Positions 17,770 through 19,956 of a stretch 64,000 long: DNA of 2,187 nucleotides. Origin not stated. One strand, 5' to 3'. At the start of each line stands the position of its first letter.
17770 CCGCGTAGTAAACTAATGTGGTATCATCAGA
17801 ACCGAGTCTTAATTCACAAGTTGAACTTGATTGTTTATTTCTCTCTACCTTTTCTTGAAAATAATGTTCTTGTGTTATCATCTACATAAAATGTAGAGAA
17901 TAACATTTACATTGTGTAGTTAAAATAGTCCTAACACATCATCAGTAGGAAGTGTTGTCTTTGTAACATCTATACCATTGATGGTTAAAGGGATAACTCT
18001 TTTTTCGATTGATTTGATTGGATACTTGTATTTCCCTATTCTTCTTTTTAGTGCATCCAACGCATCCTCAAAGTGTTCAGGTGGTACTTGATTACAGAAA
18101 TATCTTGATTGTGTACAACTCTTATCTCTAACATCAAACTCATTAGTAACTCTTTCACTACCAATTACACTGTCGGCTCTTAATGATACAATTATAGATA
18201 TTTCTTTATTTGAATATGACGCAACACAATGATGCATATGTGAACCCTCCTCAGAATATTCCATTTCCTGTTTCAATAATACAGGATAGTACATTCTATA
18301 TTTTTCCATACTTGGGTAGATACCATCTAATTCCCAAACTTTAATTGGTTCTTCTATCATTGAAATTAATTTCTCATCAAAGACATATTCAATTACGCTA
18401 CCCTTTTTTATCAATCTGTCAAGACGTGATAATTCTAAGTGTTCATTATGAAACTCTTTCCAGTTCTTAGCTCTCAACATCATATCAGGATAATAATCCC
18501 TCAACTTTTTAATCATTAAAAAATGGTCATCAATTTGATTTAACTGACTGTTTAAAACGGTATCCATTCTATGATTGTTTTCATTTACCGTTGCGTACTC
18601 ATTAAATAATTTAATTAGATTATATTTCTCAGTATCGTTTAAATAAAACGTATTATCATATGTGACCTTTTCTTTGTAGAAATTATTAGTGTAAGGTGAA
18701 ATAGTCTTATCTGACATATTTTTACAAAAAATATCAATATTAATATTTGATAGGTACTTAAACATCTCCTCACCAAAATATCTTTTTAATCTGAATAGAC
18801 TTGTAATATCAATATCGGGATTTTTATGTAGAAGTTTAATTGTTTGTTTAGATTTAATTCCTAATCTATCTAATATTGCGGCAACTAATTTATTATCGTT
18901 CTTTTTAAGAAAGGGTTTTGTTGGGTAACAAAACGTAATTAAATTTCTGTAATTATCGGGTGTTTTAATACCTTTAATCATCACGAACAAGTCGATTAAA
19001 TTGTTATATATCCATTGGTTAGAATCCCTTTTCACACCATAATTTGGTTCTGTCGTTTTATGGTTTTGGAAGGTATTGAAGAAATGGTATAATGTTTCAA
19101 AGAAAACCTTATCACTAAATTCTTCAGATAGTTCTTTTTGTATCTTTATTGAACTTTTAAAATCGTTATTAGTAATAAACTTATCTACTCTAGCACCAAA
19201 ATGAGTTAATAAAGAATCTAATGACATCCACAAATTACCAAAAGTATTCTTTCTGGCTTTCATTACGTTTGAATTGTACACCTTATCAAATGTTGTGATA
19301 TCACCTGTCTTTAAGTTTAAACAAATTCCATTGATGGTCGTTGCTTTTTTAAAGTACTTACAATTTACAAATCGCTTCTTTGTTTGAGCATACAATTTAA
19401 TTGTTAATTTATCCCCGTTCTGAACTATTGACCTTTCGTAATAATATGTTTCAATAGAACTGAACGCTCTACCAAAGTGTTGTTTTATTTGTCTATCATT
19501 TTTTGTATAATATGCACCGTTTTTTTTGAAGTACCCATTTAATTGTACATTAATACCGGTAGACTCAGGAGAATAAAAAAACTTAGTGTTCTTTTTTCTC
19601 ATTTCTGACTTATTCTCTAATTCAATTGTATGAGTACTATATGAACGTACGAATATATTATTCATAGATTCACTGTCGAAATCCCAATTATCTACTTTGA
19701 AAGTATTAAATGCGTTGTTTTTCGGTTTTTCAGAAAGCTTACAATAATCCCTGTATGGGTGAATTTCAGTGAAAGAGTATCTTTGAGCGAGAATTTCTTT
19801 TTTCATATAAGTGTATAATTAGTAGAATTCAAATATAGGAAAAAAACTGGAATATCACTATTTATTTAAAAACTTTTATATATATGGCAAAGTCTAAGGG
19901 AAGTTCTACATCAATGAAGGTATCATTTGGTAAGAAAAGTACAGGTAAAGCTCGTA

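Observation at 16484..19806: Pair of large adjacent paralogs (465 and 628 aa) of unknown function next to the C5 methyltransferase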

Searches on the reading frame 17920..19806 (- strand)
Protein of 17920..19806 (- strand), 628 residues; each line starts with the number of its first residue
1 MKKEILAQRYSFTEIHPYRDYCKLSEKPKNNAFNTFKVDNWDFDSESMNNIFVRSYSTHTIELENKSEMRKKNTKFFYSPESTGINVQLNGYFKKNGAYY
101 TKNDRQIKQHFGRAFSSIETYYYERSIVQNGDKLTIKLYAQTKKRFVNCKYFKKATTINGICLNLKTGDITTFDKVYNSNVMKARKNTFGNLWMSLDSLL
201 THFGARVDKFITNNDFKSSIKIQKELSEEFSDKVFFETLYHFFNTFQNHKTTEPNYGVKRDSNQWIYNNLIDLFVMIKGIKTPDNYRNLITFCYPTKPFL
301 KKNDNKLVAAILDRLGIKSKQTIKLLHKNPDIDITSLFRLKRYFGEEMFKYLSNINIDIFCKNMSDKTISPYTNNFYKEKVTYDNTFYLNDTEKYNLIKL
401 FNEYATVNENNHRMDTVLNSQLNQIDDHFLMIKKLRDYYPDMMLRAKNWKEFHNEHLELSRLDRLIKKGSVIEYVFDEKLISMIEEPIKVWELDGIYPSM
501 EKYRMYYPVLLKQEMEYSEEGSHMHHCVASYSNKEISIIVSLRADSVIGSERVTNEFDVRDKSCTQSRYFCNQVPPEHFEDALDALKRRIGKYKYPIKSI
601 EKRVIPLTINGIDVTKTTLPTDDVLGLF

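Call 4: search_protein_families(library=pfam, proteins=[window:17920-19806:-], max_evalue=1)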
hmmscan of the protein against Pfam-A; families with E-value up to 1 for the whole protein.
window:17920-19806:- (628 aa): 1 family
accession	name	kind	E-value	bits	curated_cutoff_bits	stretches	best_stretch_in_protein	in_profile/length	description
PF14284.11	PcfJ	-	3.4e-10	40.3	25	1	510-578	70-142/147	PcfJ-like protein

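Call 5: search_protein_families(library=phrogs, proteins=[window:17920-19806:-], max_evalue=0.1)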
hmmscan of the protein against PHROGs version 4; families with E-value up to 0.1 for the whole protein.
window:17920-19806:- (628 aa): 2 families
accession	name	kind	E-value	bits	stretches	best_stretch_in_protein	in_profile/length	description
phrog_34384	-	unknown function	0.012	16.7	0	311-343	30-62/64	-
phrog_17802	-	unknown function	0.068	14.5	0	33-82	27-75/113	-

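Call 7: search_protein_families(library=ncbifam, proteins=[window:17920-19806:-], max_evalue=1)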
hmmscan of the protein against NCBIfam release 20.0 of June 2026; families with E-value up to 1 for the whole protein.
window:17920-19806:- (628 aa): 0 families

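Call 8: search_protein_families(library=padloc, proteins=[window:17920-19806:-], max_evalue=1)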
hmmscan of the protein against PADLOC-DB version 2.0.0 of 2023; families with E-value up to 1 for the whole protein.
window:17920-19806:- (628 aa): 0 families

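Call 10: find_homologous_proteins(query=window:17920-19806:-, max_evalue=0.001)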
Query window:17920-19806:- (628 aa): 75 proteins with E <= 0.001 among 6716 candidates.
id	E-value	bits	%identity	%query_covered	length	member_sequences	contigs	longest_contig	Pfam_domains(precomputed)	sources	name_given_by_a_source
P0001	0.0e+0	1389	96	100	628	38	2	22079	PF14284.12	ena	-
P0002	0.0e+0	1119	78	100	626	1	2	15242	PF14284.12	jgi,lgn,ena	jgi:hypothetical protein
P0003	0.0e+0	1053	75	100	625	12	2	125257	PF14284.12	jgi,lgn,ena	-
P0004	0.0e+0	1046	74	100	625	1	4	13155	PF14284.12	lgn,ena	-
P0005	0.0e+0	1028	73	100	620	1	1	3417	PF14284.12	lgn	-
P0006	0.0e+0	1024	72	100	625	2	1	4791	PF14284.12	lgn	-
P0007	2.3e-296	1003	99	71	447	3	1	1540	PF14284.12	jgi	jgi:hypothetical protein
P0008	3.0e-230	784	99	56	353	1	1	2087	PF14284.12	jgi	jgi:hypothetical protein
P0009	4.7e-181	622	50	99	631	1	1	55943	PF14284.12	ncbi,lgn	-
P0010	8.4e-181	621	49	100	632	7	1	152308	PF14284.12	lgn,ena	-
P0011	5.3e-179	615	49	100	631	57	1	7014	PF14284.12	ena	-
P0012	1.3e-172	594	48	98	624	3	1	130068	PF14284.12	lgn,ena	-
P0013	2.5e-171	590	47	100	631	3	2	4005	PF14284.12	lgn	-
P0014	4.3e-144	500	43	98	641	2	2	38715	PF14284.12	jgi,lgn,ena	jgi:hypothetical protein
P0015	2.8e-136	474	45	98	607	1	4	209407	PF14284.12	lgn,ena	-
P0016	4.7e-135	470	42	98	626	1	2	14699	PF14284.12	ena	-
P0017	4.8e-135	470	42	98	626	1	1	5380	PF14284.12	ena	-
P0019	4.4e-132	460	42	97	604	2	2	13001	PF14284.12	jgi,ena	jgi:hypothetical protein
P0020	1.3e-130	455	42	99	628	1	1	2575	PF14284.12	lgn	-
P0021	4.8e-130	453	41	97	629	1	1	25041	PF14284.12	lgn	-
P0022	3.1e-128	447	40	100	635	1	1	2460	PF14284.12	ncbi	-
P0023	3.1e-128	447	41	98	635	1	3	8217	PF14284.12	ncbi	-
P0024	5.4e-128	447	41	100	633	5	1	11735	PF14284.12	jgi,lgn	jgi:hypothetical protein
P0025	6.0e-128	446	41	98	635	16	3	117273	PF14284.12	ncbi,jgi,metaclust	jgi:hypothetical protein|metaclust:\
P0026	2.5e-127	444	40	100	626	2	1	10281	PF14284.12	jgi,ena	jgi:hypothetical protein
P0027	4.4e-127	444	41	98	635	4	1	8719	PF14284.12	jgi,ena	-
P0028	4.6e-127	443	41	98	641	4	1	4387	PF14284.12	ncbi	-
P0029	8.9e-127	443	41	100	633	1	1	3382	PF14284.12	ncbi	-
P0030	1.3e-126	442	41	98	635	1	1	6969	PF14284.12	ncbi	-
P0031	2.4e-126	441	41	100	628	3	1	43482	PF14284.12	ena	-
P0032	3.3e-126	441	41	98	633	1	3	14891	PF14284.12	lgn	-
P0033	6.6e-126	440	40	100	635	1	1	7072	PF14284.12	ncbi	-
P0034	8.7e-126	439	41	100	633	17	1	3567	PF14284.12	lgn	-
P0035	2.4e-124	434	40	100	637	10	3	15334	PF14284.12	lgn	-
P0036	4.8e-124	434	40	99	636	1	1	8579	PF14284.12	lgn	-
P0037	1.1e-123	432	41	98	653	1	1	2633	PF14284.12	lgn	-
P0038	2.6e-123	431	40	100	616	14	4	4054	PF14284.12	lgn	-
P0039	3.9e-118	414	39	100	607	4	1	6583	PF14284.12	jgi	-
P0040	6.8e-118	413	40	99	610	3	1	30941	PF14284.12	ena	-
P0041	3.2e-117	411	40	96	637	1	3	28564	PF14284.12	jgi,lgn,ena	jgi:hypothetical protein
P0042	1.5e-114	402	37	100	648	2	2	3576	PF14284.12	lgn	-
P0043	5.3e-112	394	38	100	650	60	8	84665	PF14284.12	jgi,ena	jgi:hypothetical protein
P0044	2.1e-111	392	39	97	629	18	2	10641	PF14284.12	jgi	-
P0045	2.8e-110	388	38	100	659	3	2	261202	PF14284.12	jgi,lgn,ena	jgi:hypothetical protein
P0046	6.0e-109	384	37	100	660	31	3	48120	PF14284.12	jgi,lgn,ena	-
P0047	2.7e-107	378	38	99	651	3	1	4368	PF14284.12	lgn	-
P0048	3.3e-107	378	38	98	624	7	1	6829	PF14284.12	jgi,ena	-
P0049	1.2e-106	376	41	86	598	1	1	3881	PF14284.12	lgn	-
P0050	4.8e-103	364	37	98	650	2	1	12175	PF14284.12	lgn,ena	-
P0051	6.3e-102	360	37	97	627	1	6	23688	PF14284.12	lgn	-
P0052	4.7e-100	354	38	100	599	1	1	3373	PF14284.12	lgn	-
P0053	4.7e-98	348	36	98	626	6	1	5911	PF14284.12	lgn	-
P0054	2.2e-97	345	37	100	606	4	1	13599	PF14284.12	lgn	-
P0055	4.3e-97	344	39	97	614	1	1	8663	PF14284.12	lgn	-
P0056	3.3e-96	342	37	100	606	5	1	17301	PF14284.12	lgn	-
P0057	4.2e-96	341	35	97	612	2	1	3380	PF14284.12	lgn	-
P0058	6.0e-96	341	37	100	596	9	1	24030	PF14284.12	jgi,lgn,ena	jgi:hypothetical protein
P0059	8.3e-95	337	36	98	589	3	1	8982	PF14284.12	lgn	-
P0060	1.4e-87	313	35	99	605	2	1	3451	PF14284.12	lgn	-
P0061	1.7e-87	313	35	97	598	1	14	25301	PF14284.12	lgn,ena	-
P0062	1.4e-84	303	35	99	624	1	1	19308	PF14284.12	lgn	-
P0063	4.7e-82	295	33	98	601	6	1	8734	PF14284.12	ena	-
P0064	2.7e-80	289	40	66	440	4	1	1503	PF14284.12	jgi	jgi:hypothetical protein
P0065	3.7e-76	275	37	96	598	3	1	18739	PF14284.12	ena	-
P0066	2.6e-72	263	43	57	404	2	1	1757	PF14284.12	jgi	jgi:hypothetical protein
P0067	1.0e-69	254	36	82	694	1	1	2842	PF14284.12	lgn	-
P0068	5.2e-69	252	36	85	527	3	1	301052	-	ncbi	-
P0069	8.7e-58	215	32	93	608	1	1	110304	PF14284.12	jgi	jgi:hypothetical protein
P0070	3.4e-56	209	32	93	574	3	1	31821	PF14284.12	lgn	-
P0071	1.7e-35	141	30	81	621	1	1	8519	PF14284.12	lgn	-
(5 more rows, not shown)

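Call 15: search_solved_structures(query=window:17920-19806:-, max_evalue=10)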
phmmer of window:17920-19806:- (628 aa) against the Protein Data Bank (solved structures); distinct sequences matched with E-value up to 10: 0.

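Call 18: find_encoding_contigs(protein=P0012, flank=10000, max_places=2)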
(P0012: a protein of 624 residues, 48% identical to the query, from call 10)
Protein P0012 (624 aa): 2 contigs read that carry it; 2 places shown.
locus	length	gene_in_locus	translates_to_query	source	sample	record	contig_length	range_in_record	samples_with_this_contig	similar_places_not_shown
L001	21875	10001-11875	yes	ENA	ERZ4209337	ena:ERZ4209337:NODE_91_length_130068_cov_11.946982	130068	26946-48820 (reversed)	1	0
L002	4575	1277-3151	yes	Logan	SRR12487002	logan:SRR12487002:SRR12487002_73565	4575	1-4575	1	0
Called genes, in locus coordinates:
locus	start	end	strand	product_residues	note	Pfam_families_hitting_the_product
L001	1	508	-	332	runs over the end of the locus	PF01073:3Beta_HSD, PF01370:Epimerase, PF02719:Polysacc_synt_2, PF04321:RmlD_sub_bind, PF16363:GDP_Man_Dehyd, PF13460:NAD_binding_10 (faint), PF07993:NAD_binding_4 (weak)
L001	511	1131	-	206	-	-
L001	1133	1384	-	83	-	-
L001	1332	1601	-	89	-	-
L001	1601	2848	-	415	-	PF00534:Glycos_transf_1 (weak)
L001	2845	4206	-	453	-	PF00534:Glycos_transf_1 (weak), PF13692:Glyco_trans_1_4 (weak)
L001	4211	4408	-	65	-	-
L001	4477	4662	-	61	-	-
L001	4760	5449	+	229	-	-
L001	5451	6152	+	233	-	PF01555:N6_N4_Mtase (weak)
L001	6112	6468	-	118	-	PF02643:DUF192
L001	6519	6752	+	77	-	-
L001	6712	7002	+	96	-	-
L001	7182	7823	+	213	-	-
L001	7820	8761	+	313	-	PF00303:Thymidylat_synt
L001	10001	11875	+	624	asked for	PF14284:PcfJ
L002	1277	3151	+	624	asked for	PF14284:PcfJ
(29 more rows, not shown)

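Call 19: search_dna_similar(query=window:17920-19806:-, collection=phages, mode=protein, max_rows=30, max_evalue=0.001)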
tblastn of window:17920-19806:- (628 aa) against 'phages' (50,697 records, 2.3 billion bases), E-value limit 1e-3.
Records with a match: 11; places in all: 11; records where one place covers at least 80% of the query: 0.
Best place of each record, by identity: <60% 11.
By first word of the organism name: Bacillus 11.
By host as written in the record: Bacillus cereus 6; Bacilus cereus 1; Bacillus sp. 1; Bacillus thuringiensis 1; Bacillus sp. C30 1; Bacillus thuringiensis subsp. kurstaki ATCC 33679 1.
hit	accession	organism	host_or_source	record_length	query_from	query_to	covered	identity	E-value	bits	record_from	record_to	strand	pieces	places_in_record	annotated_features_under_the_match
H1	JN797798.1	Bacillus phage BCU4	Bacillus cereus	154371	482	589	17%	31.9%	3e-4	50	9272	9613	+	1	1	hypothetical protein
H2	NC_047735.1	Bacillus phage BCU4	Bacillus cereus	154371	482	589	17%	31.9%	3e-4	50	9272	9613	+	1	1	hypothetical protein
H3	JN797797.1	Bacillus phage BCP78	Bacillus cereus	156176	482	589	17%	31.9%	3e-4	50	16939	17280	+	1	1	hypothetical protein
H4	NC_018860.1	Bacillus phage BCP78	Bacillus cereus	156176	482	589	17%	31.9%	3e-4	50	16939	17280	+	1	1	hypothetical protein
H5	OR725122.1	Bacillus phage BC-VP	Bacillus cereus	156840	499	589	14%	35.1%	2e-4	51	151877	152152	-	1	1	hypothetical protein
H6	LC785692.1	Bacillus phage CM1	Bacilus cereus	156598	499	589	14%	35.1%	2e-4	51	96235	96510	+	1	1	hypothetical protein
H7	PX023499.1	Bacillus phage PHZU0001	Bacillus sp.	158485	499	589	14%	35.1%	2e-4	51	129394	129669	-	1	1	record has no annotation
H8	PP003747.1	Bacillus phage Z3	Bacillus cereus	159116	499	589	14%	35.1%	2e-4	51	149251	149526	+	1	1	hypothetical protein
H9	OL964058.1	Bacillus phage vB_BtM_BMBsp2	Bacillus thuringiensis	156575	499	589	14%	35.1%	2e-4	50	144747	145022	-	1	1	hypothetical protein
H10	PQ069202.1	Bacillus phage C30-1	Bacillus sp. C30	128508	507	592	14%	36.7%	3e-4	50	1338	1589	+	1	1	record has no annotation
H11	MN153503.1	Bacillus phage Chotacabras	Bacillus thuringiensis subsp. kurstaki ...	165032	507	591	14%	33.7%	3e-4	50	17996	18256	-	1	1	47: hypothetical protein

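Call 26: find_encoding_contigs(protein=P0045, flank=10000, max_places=1)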
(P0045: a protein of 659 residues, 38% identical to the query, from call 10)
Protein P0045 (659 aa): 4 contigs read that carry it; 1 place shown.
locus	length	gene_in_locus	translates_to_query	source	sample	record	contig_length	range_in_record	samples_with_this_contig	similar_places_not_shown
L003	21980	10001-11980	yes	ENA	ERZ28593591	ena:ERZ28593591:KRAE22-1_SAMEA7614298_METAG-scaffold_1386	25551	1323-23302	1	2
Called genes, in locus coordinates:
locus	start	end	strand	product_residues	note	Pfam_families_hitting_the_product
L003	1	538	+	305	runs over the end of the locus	PF04165:DUF401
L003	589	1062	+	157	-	-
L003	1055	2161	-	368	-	PF00535:Glycos_transf_2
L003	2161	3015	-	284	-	PF01073:3Beta_HSD, PF01370:Epimerase, PF02719:Polysacc_synt_2, PF04321:RmlD_sub_bind, PF07993:NAD_binding_4 (faint), PF16363:GDP_Man_Dehyd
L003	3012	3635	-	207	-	PF00535:Glycos_transf_2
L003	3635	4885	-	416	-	PF00534:Glycos_transf_1 (faint)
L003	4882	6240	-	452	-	PF00534:Glycos_transf_1 (weak), PF20706:GT4-conflict (weak)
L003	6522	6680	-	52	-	-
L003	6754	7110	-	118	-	PF02643:DUF192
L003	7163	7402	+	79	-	-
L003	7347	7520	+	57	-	-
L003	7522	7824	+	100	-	-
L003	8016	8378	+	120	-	-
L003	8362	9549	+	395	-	PF00303:Thymidylat_synt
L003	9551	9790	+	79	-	-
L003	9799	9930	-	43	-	-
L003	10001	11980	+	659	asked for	PF14284:PcfJ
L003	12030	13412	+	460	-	-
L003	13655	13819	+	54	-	-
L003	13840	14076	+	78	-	-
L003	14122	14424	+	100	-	-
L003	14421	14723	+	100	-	-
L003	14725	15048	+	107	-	-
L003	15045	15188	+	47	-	-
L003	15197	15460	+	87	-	-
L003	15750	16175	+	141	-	PF02675:AdoMet_dc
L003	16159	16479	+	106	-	-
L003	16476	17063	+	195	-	PF18143:HAD_SAK_2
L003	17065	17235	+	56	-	-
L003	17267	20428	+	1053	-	PF01471:PG_binding_1 (faint)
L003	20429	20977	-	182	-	-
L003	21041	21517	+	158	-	PF06941:NT5C (faint)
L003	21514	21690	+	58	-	-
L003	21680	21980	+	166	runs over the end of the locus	-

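Call 27: find_encoding_contigs(protein=P0068, flank=10000, max_places=1)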
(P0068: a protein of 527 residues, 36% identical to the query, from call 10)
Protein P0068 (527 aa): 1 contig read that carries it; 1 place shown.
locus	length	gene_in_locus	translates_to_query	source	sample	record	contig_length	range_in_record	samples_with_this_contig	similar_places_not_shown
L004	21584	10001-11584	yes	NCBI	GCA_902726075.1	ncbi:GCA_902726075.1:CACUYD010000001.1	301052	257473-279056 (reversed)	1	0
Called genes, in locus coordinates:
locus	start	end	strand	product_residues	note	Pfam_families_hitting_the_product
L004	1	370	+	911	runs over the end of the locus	PF13489:Methyltransf_23 (weak)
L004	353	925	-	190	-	PF00535:Glycos_transf_2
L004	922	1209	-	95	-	PF07068:Gp23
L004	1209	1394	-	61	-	-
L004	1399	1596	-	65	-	-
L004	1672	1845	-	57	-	-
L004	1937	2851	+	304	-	PF01555:N6_N4_Mtase (weak)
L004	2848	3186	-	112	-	PF02643:DUF192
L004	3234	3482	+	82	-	-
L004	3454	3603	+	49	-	-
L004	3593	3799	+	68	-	-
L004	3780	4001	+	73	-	-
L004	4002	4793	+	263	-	PF02086:MethyltransfD12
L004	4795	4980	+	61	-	-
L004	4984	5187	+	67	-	-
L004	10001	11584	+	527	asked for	-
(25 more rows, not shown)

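Call 38: predict_structure(alignment_id=A1)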
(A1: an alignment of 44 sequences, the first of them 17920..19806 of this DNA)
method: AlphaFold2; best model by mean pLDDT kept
length: 628 residues; sequences in the alignment: 44
mean_pLDDT: 83.3   pTM: 0.66
mean pLDDT of the five models: 83.3, 82.9, 82.0, 81.8, 81.7
residues with pLDDT >= 90: 262; 70-90: 271; 50-70: 61; < 50: 34
segments of 3 or more residues with pLDDT < 50: 31-54, 364-368, 626-628
pLDDT, mean of each block of 10 residues (from residue 1): 92 92 67 45 39 60 86 89 86 80 93 92 96 95 93 94 95 90 91 92 88 85 94 94 88 86 93 93 88 86 93 89 87 82 86 85 53 55 69 92 86 77 89 86 91 90 79 87 91 61 87 86 76 76 88 91 91 89 93 89 76 61 49
secondary structure, 60 per line:
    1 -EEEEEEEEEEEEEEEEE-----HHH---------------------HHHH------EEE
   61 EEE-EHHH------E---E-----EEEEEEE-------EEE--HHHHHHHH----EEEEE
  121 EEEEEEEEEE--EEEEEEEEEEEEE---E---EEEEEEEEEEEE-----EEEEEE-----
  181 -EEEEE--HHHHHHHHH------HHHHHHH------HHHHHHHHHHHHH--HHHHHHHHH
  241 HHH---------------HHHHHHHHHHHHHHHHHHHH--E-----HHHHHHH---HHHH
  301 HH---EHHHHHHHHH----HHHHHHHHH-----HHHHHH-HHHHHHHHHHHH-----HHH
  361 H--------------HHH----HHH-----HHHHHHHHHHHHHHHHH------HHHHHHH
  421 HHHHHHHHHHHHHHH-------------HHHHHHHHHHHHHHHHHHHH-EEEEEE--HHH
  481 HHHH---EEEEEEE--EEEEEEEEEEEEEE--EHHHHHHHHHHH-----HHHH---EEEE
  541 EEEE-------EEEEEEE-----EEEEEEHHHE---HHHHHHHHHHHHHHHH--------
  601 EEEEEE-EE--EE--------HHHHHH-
elements in order: E2-18 H48-51 E58-63 E85-91 E99-101 H104-111 E116-130 E133-145 E153-164 E170-175 E182-186 H189-197 H204-210 H217-229 H232-243 H259-278 H287-293 H297-302 H307-315 H320-328 H334-339 H341-352 H358-361 H391-407 H414-435 H449-468 E470-475 H478-484 E488-494 E497-510 H514-524 H530-533 E537-544 E552-558 E564-569 H577-592 E601-606 H622-627

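Call 46: get_annotated_region(hit=H1, flank=4000)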
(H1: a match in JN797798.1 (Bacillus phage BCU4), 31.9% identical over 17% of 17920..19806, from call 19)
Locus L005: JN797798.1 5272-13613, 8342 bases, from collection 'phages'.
description: Bacillus phage BCU4, complete genome.
organism: Bacillus phage BCU4 (NCBI taxid 1126951)
taxonomy: Viruses; Duplodnaviria; Heunggongvirae; Uroviricota; Caudoviricetes; Herelleviridae; Bastillevirinae; Tsarbombavirus; Tsarbombavirus BCP78
host: Bacillus cereus; source: -; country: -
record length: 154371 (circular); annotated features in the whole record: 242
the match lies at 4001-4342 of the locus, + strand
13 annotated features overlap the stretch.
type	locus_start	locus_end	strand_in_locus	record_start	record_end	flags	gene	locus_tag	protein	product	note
CDS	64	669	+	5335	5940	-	-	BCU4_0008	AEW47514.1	hypothetical protein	-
CDS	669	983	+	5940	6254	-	-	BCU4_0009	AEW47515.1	hypothetical protein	-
CDS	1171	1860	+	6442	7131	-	-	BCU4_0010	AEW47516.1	phoh family protein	-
CDS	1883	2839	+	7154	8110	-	-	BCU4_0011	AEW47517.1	hypothetical protein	-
CDS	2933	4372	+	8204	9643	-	-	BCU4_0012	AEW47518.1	hypothetical protein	-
CDS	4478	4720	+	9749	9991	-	-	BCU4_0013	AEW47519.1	hypothetical protein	-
CDS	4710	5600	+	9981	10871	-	-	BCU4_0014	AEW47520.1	putative thymidylate synthase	-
CDS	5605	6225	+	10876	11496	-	-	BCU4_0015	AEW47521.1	putative deoxynucleotide monophosphate kinase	-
CDS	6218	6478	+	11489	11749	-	-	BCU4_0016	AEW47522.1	hypothetical protein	-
CDS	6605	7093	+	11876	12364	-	-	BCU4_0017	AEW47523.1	putative dihydrofolate reductase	-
CDS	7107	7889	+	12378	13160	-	-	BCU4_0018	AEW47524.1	hypothetical protein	-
CDS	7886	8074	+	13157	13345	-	-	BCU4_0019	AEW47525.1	hypothetical protein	-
CDS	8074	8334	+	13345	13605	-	-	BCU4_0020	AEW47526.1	hypothetical protein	-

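Call 49: search_protein_families(library=pfam, proteins=[L005:2933-4372:+, L005:1883-2839:+], max_evalue=0.1)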
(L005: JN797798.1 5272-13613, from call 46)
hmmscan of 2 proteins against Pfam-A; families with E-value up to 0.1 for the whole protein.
L005:2933-4372:+ (479 aa): 1 family
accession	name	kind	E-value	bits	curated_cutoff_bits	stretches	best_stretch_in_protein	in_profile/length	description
PF14284.11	PcfJ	-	1.1e-25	90.6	25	1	323-462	2-145/147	PcfJ-like protein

L005:1883-2839:+ (318 aa): 1 family
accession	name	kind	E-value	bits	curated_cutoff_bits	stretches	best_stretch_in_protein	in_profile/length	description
PF09958.14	DUF2192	-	0.033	14.2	21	1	30-101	71-145/229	Uncharacterized protein conserved in archaea (DUF2192)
